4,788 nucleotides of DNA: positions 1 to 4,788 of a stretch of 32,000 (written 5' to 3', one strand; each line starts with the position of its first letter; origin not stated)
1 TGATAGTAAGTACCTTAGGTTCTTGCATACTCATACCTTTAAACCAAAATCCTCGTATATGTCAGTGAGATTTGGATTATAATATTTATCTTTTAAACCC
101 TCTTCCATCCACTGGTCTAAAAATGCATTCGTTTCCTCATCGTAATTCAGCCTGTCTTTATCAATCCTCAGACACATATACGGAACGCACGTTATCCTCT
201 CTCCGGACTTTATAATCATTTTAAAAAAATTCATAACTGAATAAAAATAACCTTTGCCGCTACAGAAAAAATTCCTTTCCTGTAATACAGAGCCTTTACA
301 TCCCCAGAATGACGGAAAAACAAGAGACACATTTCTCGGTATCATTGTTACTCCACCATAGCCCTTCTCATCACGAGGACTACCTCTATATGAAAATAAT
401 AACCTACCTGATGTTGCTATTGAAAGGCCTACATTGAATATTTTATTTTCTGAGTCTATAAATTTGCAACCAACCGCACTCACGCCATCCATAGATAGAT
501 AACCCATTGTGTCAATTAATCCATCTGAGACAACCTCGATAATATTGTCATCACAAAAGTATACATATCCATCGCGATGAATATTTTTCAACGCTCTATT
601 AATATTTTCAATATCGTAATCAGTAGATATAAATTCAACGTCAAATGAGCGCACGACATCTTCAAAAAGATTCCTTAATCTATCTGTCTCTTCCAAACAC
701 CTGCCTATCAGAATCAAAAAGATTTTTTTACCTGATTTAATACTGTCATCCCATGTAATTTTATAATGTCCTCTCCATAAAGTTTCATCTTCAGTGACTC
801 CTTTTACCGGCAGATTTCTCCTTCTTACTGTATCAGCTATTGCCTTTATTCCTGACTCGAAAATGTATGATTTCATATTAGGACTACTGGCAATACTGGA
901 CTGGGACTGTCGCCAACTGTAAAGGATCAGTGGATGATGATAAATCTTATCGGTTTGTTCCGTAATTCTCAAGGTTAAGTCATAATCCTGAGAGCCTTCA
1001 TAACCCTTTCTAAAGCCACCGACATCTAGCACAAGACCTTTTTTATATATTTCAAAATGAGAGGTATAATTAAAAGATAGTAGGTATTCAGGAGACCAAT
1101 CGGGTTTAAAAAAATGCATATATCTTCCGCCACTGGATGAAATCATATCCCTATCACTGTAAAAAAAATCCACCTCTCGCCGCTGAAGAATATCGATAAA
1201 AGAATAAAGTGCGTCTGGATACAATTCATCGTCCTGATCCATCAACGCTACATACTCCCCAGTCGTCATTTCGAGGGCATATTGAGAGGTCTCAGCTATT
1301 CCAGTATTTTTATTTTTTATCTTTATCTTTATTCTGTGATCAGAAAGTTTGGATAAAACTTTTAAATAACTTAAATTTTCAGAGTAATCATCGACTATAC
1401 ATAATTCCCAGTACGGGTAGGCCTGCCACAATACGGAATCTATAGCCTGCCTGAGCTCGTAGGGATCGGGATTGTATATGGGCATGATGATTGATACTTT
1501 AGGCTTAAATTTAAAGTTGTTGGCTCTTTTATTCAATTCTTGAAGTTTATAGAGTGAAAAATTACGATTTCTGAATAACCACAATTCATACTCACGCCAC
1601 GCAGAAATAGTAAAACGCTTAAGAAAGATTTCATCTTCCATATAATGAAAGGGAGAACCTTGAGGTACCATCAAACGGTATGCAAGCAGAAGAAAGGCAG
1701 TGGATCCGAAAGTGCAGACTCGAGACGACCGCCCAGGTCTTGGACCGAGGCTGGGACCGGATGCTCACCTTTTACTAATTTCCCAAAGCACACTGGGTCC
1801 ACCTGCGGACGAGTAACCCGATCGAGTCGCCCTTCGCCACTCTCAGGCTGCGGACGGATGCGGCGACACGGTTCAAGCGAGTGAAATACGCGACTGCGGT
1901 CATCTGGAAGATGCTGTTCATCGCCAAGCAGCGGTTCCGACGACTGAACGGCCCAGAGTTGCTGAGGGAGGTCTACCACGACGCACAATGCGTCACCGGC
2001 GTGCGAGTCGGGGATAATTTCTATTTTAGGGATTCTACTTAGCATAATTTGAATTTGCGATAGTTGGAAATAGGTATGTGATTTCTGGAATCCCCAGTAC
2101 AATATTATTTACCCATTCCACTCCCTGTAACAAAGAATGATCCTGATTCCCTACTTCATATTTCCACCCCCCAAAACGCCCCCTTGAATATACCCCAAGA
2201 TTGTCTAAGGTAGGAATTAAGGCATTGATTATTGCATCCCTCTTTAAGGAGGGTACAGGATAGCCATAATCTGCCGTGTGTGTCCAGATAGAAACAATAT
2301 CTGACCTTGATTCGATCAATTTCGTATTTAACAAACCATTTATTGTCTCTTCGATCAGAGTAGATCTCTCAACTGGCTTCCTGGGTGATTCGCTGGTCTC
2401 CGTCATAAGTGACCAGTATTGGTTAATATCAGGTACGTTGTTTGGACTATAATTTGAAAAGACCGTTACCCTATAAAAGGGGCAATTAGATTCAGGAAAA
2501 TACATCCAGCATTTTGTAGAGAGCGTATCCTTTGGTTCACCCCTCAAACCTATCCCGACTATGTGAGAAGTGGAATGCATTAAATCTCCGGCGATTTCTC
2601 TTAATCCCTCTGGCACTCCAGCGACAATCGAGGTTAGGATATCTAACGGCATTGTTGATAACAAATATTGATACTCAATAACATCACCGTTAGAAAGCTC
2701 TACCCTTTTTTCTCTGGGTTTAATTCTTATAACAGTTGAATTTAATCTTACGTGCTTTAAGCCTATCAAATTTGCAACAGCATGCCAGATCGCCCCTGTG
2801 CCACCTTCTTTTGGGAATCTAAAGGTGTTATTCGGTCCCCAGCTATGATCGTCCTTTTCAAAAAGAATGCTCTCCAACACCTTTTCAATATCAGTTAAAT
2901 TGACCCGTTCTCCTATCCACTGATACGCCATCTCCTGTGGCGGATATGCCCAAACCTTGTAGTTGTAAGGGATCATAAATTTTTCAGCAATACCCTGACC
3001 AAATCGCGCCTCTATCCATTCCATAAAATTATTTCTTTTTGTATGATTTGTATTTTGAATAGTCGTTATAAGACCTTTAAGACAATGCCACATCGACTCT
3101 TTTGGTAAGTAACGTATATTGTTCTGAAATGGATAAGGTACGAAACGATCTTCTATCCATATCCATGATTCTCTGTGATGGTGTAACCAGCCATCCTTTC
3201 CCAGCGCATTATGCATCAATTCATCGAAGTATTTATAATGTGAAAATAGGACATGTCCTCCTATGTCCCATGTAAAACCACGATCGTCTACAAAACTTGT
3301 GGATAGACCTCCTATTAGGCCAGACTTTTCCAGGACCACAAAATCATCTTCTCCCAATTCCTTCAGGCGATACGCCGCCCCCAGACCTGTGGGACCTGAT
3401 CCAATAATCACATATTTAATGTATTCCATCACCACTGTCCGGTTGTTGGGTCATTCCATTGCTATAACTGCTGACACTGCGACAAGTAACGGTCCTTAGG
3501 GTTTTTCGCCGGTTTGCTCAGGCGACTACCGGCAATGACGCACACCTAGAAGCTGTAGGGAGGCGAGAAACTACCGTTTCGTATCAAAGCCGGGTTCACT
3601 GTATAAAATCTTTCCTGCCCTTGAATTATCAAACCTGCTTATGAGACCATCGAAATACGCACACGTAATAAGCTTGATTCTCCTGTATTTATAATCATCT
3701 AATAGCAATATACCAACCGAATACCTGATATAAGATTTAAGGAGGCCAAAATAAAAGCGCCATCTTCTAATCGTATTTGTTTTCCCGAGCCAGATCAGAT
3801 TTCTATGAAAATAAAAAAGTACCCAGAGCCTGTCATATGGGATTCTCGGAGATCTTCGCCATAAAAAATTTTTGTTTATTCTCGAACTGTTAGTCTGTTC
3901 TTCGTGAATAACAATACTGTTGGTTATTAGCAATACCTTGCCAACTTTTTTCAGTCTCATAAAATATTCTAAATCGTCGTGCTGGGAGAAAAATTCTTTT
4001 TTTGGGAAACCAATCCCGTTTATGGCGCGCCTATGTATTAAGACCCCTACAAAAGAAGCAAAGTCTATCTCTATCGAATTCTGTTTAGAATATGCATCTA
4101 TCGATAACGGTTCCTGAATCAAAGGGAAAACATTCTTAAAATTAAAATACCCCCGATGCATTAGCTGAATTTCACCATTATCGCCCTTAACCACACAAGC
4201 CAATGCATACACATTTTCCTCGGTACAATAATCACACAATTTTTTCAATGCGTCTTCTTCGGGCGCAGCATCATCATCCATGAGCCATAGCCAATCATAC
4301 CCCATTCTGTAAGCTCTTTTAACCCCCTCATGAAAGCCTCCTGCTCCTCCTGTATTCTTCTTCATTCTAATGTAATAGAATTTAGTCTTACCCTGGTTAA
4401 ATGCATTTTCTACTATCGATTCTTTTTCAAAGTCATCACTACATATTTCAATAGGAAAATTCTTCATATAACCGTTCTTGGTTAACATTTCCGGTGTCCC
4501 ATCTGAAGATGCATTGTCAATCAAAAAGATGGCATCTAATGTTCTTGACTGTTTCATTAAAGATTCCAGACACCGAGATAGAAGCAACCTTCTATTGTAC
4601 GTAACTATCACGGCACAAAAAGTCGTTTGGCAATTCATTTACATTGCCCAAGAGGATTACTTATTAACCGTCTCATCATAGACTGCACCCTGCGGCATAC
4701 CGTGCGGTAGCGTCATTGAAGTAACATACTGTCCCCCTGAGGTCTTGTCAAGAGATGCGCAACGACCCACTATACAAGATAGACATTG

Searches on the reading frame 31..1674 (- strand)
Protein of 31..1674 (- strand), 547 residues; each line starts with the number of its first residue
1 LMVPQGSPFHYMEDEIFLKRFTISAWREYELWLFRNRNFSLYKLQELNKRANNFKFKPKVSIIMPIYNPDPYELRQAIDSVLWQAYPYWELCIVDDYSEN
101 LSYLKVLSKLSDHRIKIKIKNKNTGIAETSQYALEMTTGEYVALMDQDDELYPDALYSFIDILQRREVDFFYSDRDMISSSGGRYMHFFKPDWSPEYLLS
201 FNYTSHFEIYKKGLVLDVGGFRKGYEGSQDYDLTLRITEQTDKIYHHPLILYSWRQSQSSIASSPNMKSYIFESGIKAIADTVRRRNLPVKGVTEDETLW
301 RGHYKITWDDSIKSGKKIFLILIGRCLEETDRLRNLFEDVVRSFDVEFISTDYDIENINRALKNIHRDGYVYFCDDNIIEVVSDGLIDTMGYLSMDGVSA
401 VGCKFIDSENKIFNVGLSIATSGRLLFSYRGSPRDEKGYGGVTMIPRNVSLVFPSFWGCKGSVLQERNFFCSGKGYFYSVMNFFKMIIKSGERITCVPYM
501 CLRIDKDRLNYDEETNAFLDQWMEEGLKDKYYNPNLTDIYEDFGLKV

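Call 20: search_protein_families(library=pfam, proteins=[window:31-1674:-], max_evalue=0.001)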
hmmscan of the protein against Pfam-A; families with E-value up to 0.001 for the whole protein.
window:31-1674:- (547 aa): 1 family
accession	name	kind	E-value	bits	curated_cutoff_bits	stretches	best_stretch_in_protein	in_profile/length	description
PF00535.33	Glycos_transf_2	-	1.1e-24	87.7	23.3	1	61-207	1-151/168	Glycosyl transferase family 2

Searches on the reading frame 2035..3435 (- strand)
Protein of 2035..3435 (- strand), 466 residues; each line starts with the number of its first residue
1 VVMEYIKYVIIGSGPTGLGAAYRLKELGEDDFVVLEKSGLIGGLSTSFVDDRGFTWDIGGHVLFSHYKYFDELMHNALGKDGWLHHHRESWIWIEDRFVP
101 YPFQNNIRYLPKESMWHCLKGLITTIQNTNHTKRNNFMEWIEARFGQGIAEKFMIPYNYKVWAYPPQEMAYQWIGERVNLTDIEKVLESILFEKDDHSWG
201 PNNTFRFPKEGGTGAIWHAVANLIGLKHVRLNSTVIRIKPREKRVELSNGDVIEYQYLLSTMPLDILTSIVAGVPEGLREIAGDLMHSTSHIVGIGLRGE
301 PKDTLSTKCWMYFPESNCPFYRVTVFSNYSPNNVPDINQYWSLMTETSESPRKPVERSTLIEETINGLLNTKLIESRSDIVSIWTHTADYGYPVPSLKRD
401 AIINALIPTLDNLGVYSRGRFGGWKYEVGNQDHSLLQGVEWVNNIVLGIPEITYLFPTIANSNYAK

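Call 20: search_protein_families(library=pfam, proteins=[window:2035-3435:-], max_evalue=0.001)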
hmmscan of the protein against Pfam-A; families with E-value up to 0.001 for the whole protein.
window:2035-3435:- (466 aa): 4 families
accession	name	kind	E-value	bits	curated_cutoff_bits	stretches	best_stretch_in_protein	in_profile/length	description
PF01593.30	Amino_oxidase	-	3.3e-16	60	19.8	1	16-268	2-260/443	Flavin containing amine oxidoreductase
PF13450.12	NAD_binding_8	-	2.7e-10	40.8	21.9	1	10-72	1-63/68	NAD(P)-binding Rossmann-like domain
PF13738.12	Pyr_redox_3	-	1.1e-05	25.3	30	1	9-38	1-30/305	Pyridine nucleotide-disulphide oxidoreductase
PF01266.30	DAO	-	0.0007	19.7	27.9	0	8-43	2-36/353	FAD dependent oxidoreductase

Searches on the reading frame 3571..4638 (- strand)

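Call 20: search_protein_families(library=pfam, proteins=[window:3571-4638:-], max_evalue=0.001)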
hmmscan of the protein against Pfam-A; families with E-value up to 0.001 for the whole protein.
window:3571-4638:- (355 aa): 2 families
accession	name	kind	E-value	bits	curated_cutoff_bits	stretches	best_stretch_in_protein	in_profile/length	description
PF00535.33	Glycos_transf_2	-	5.8e-21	75.6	23.3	1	9-205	2-163/168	Glycosyl transferase family 2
PF13641.12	Glyco_tranf_2_3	-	4.1e-08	33.9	27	1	8-233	4-198/230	Glycosyltransferase like family 2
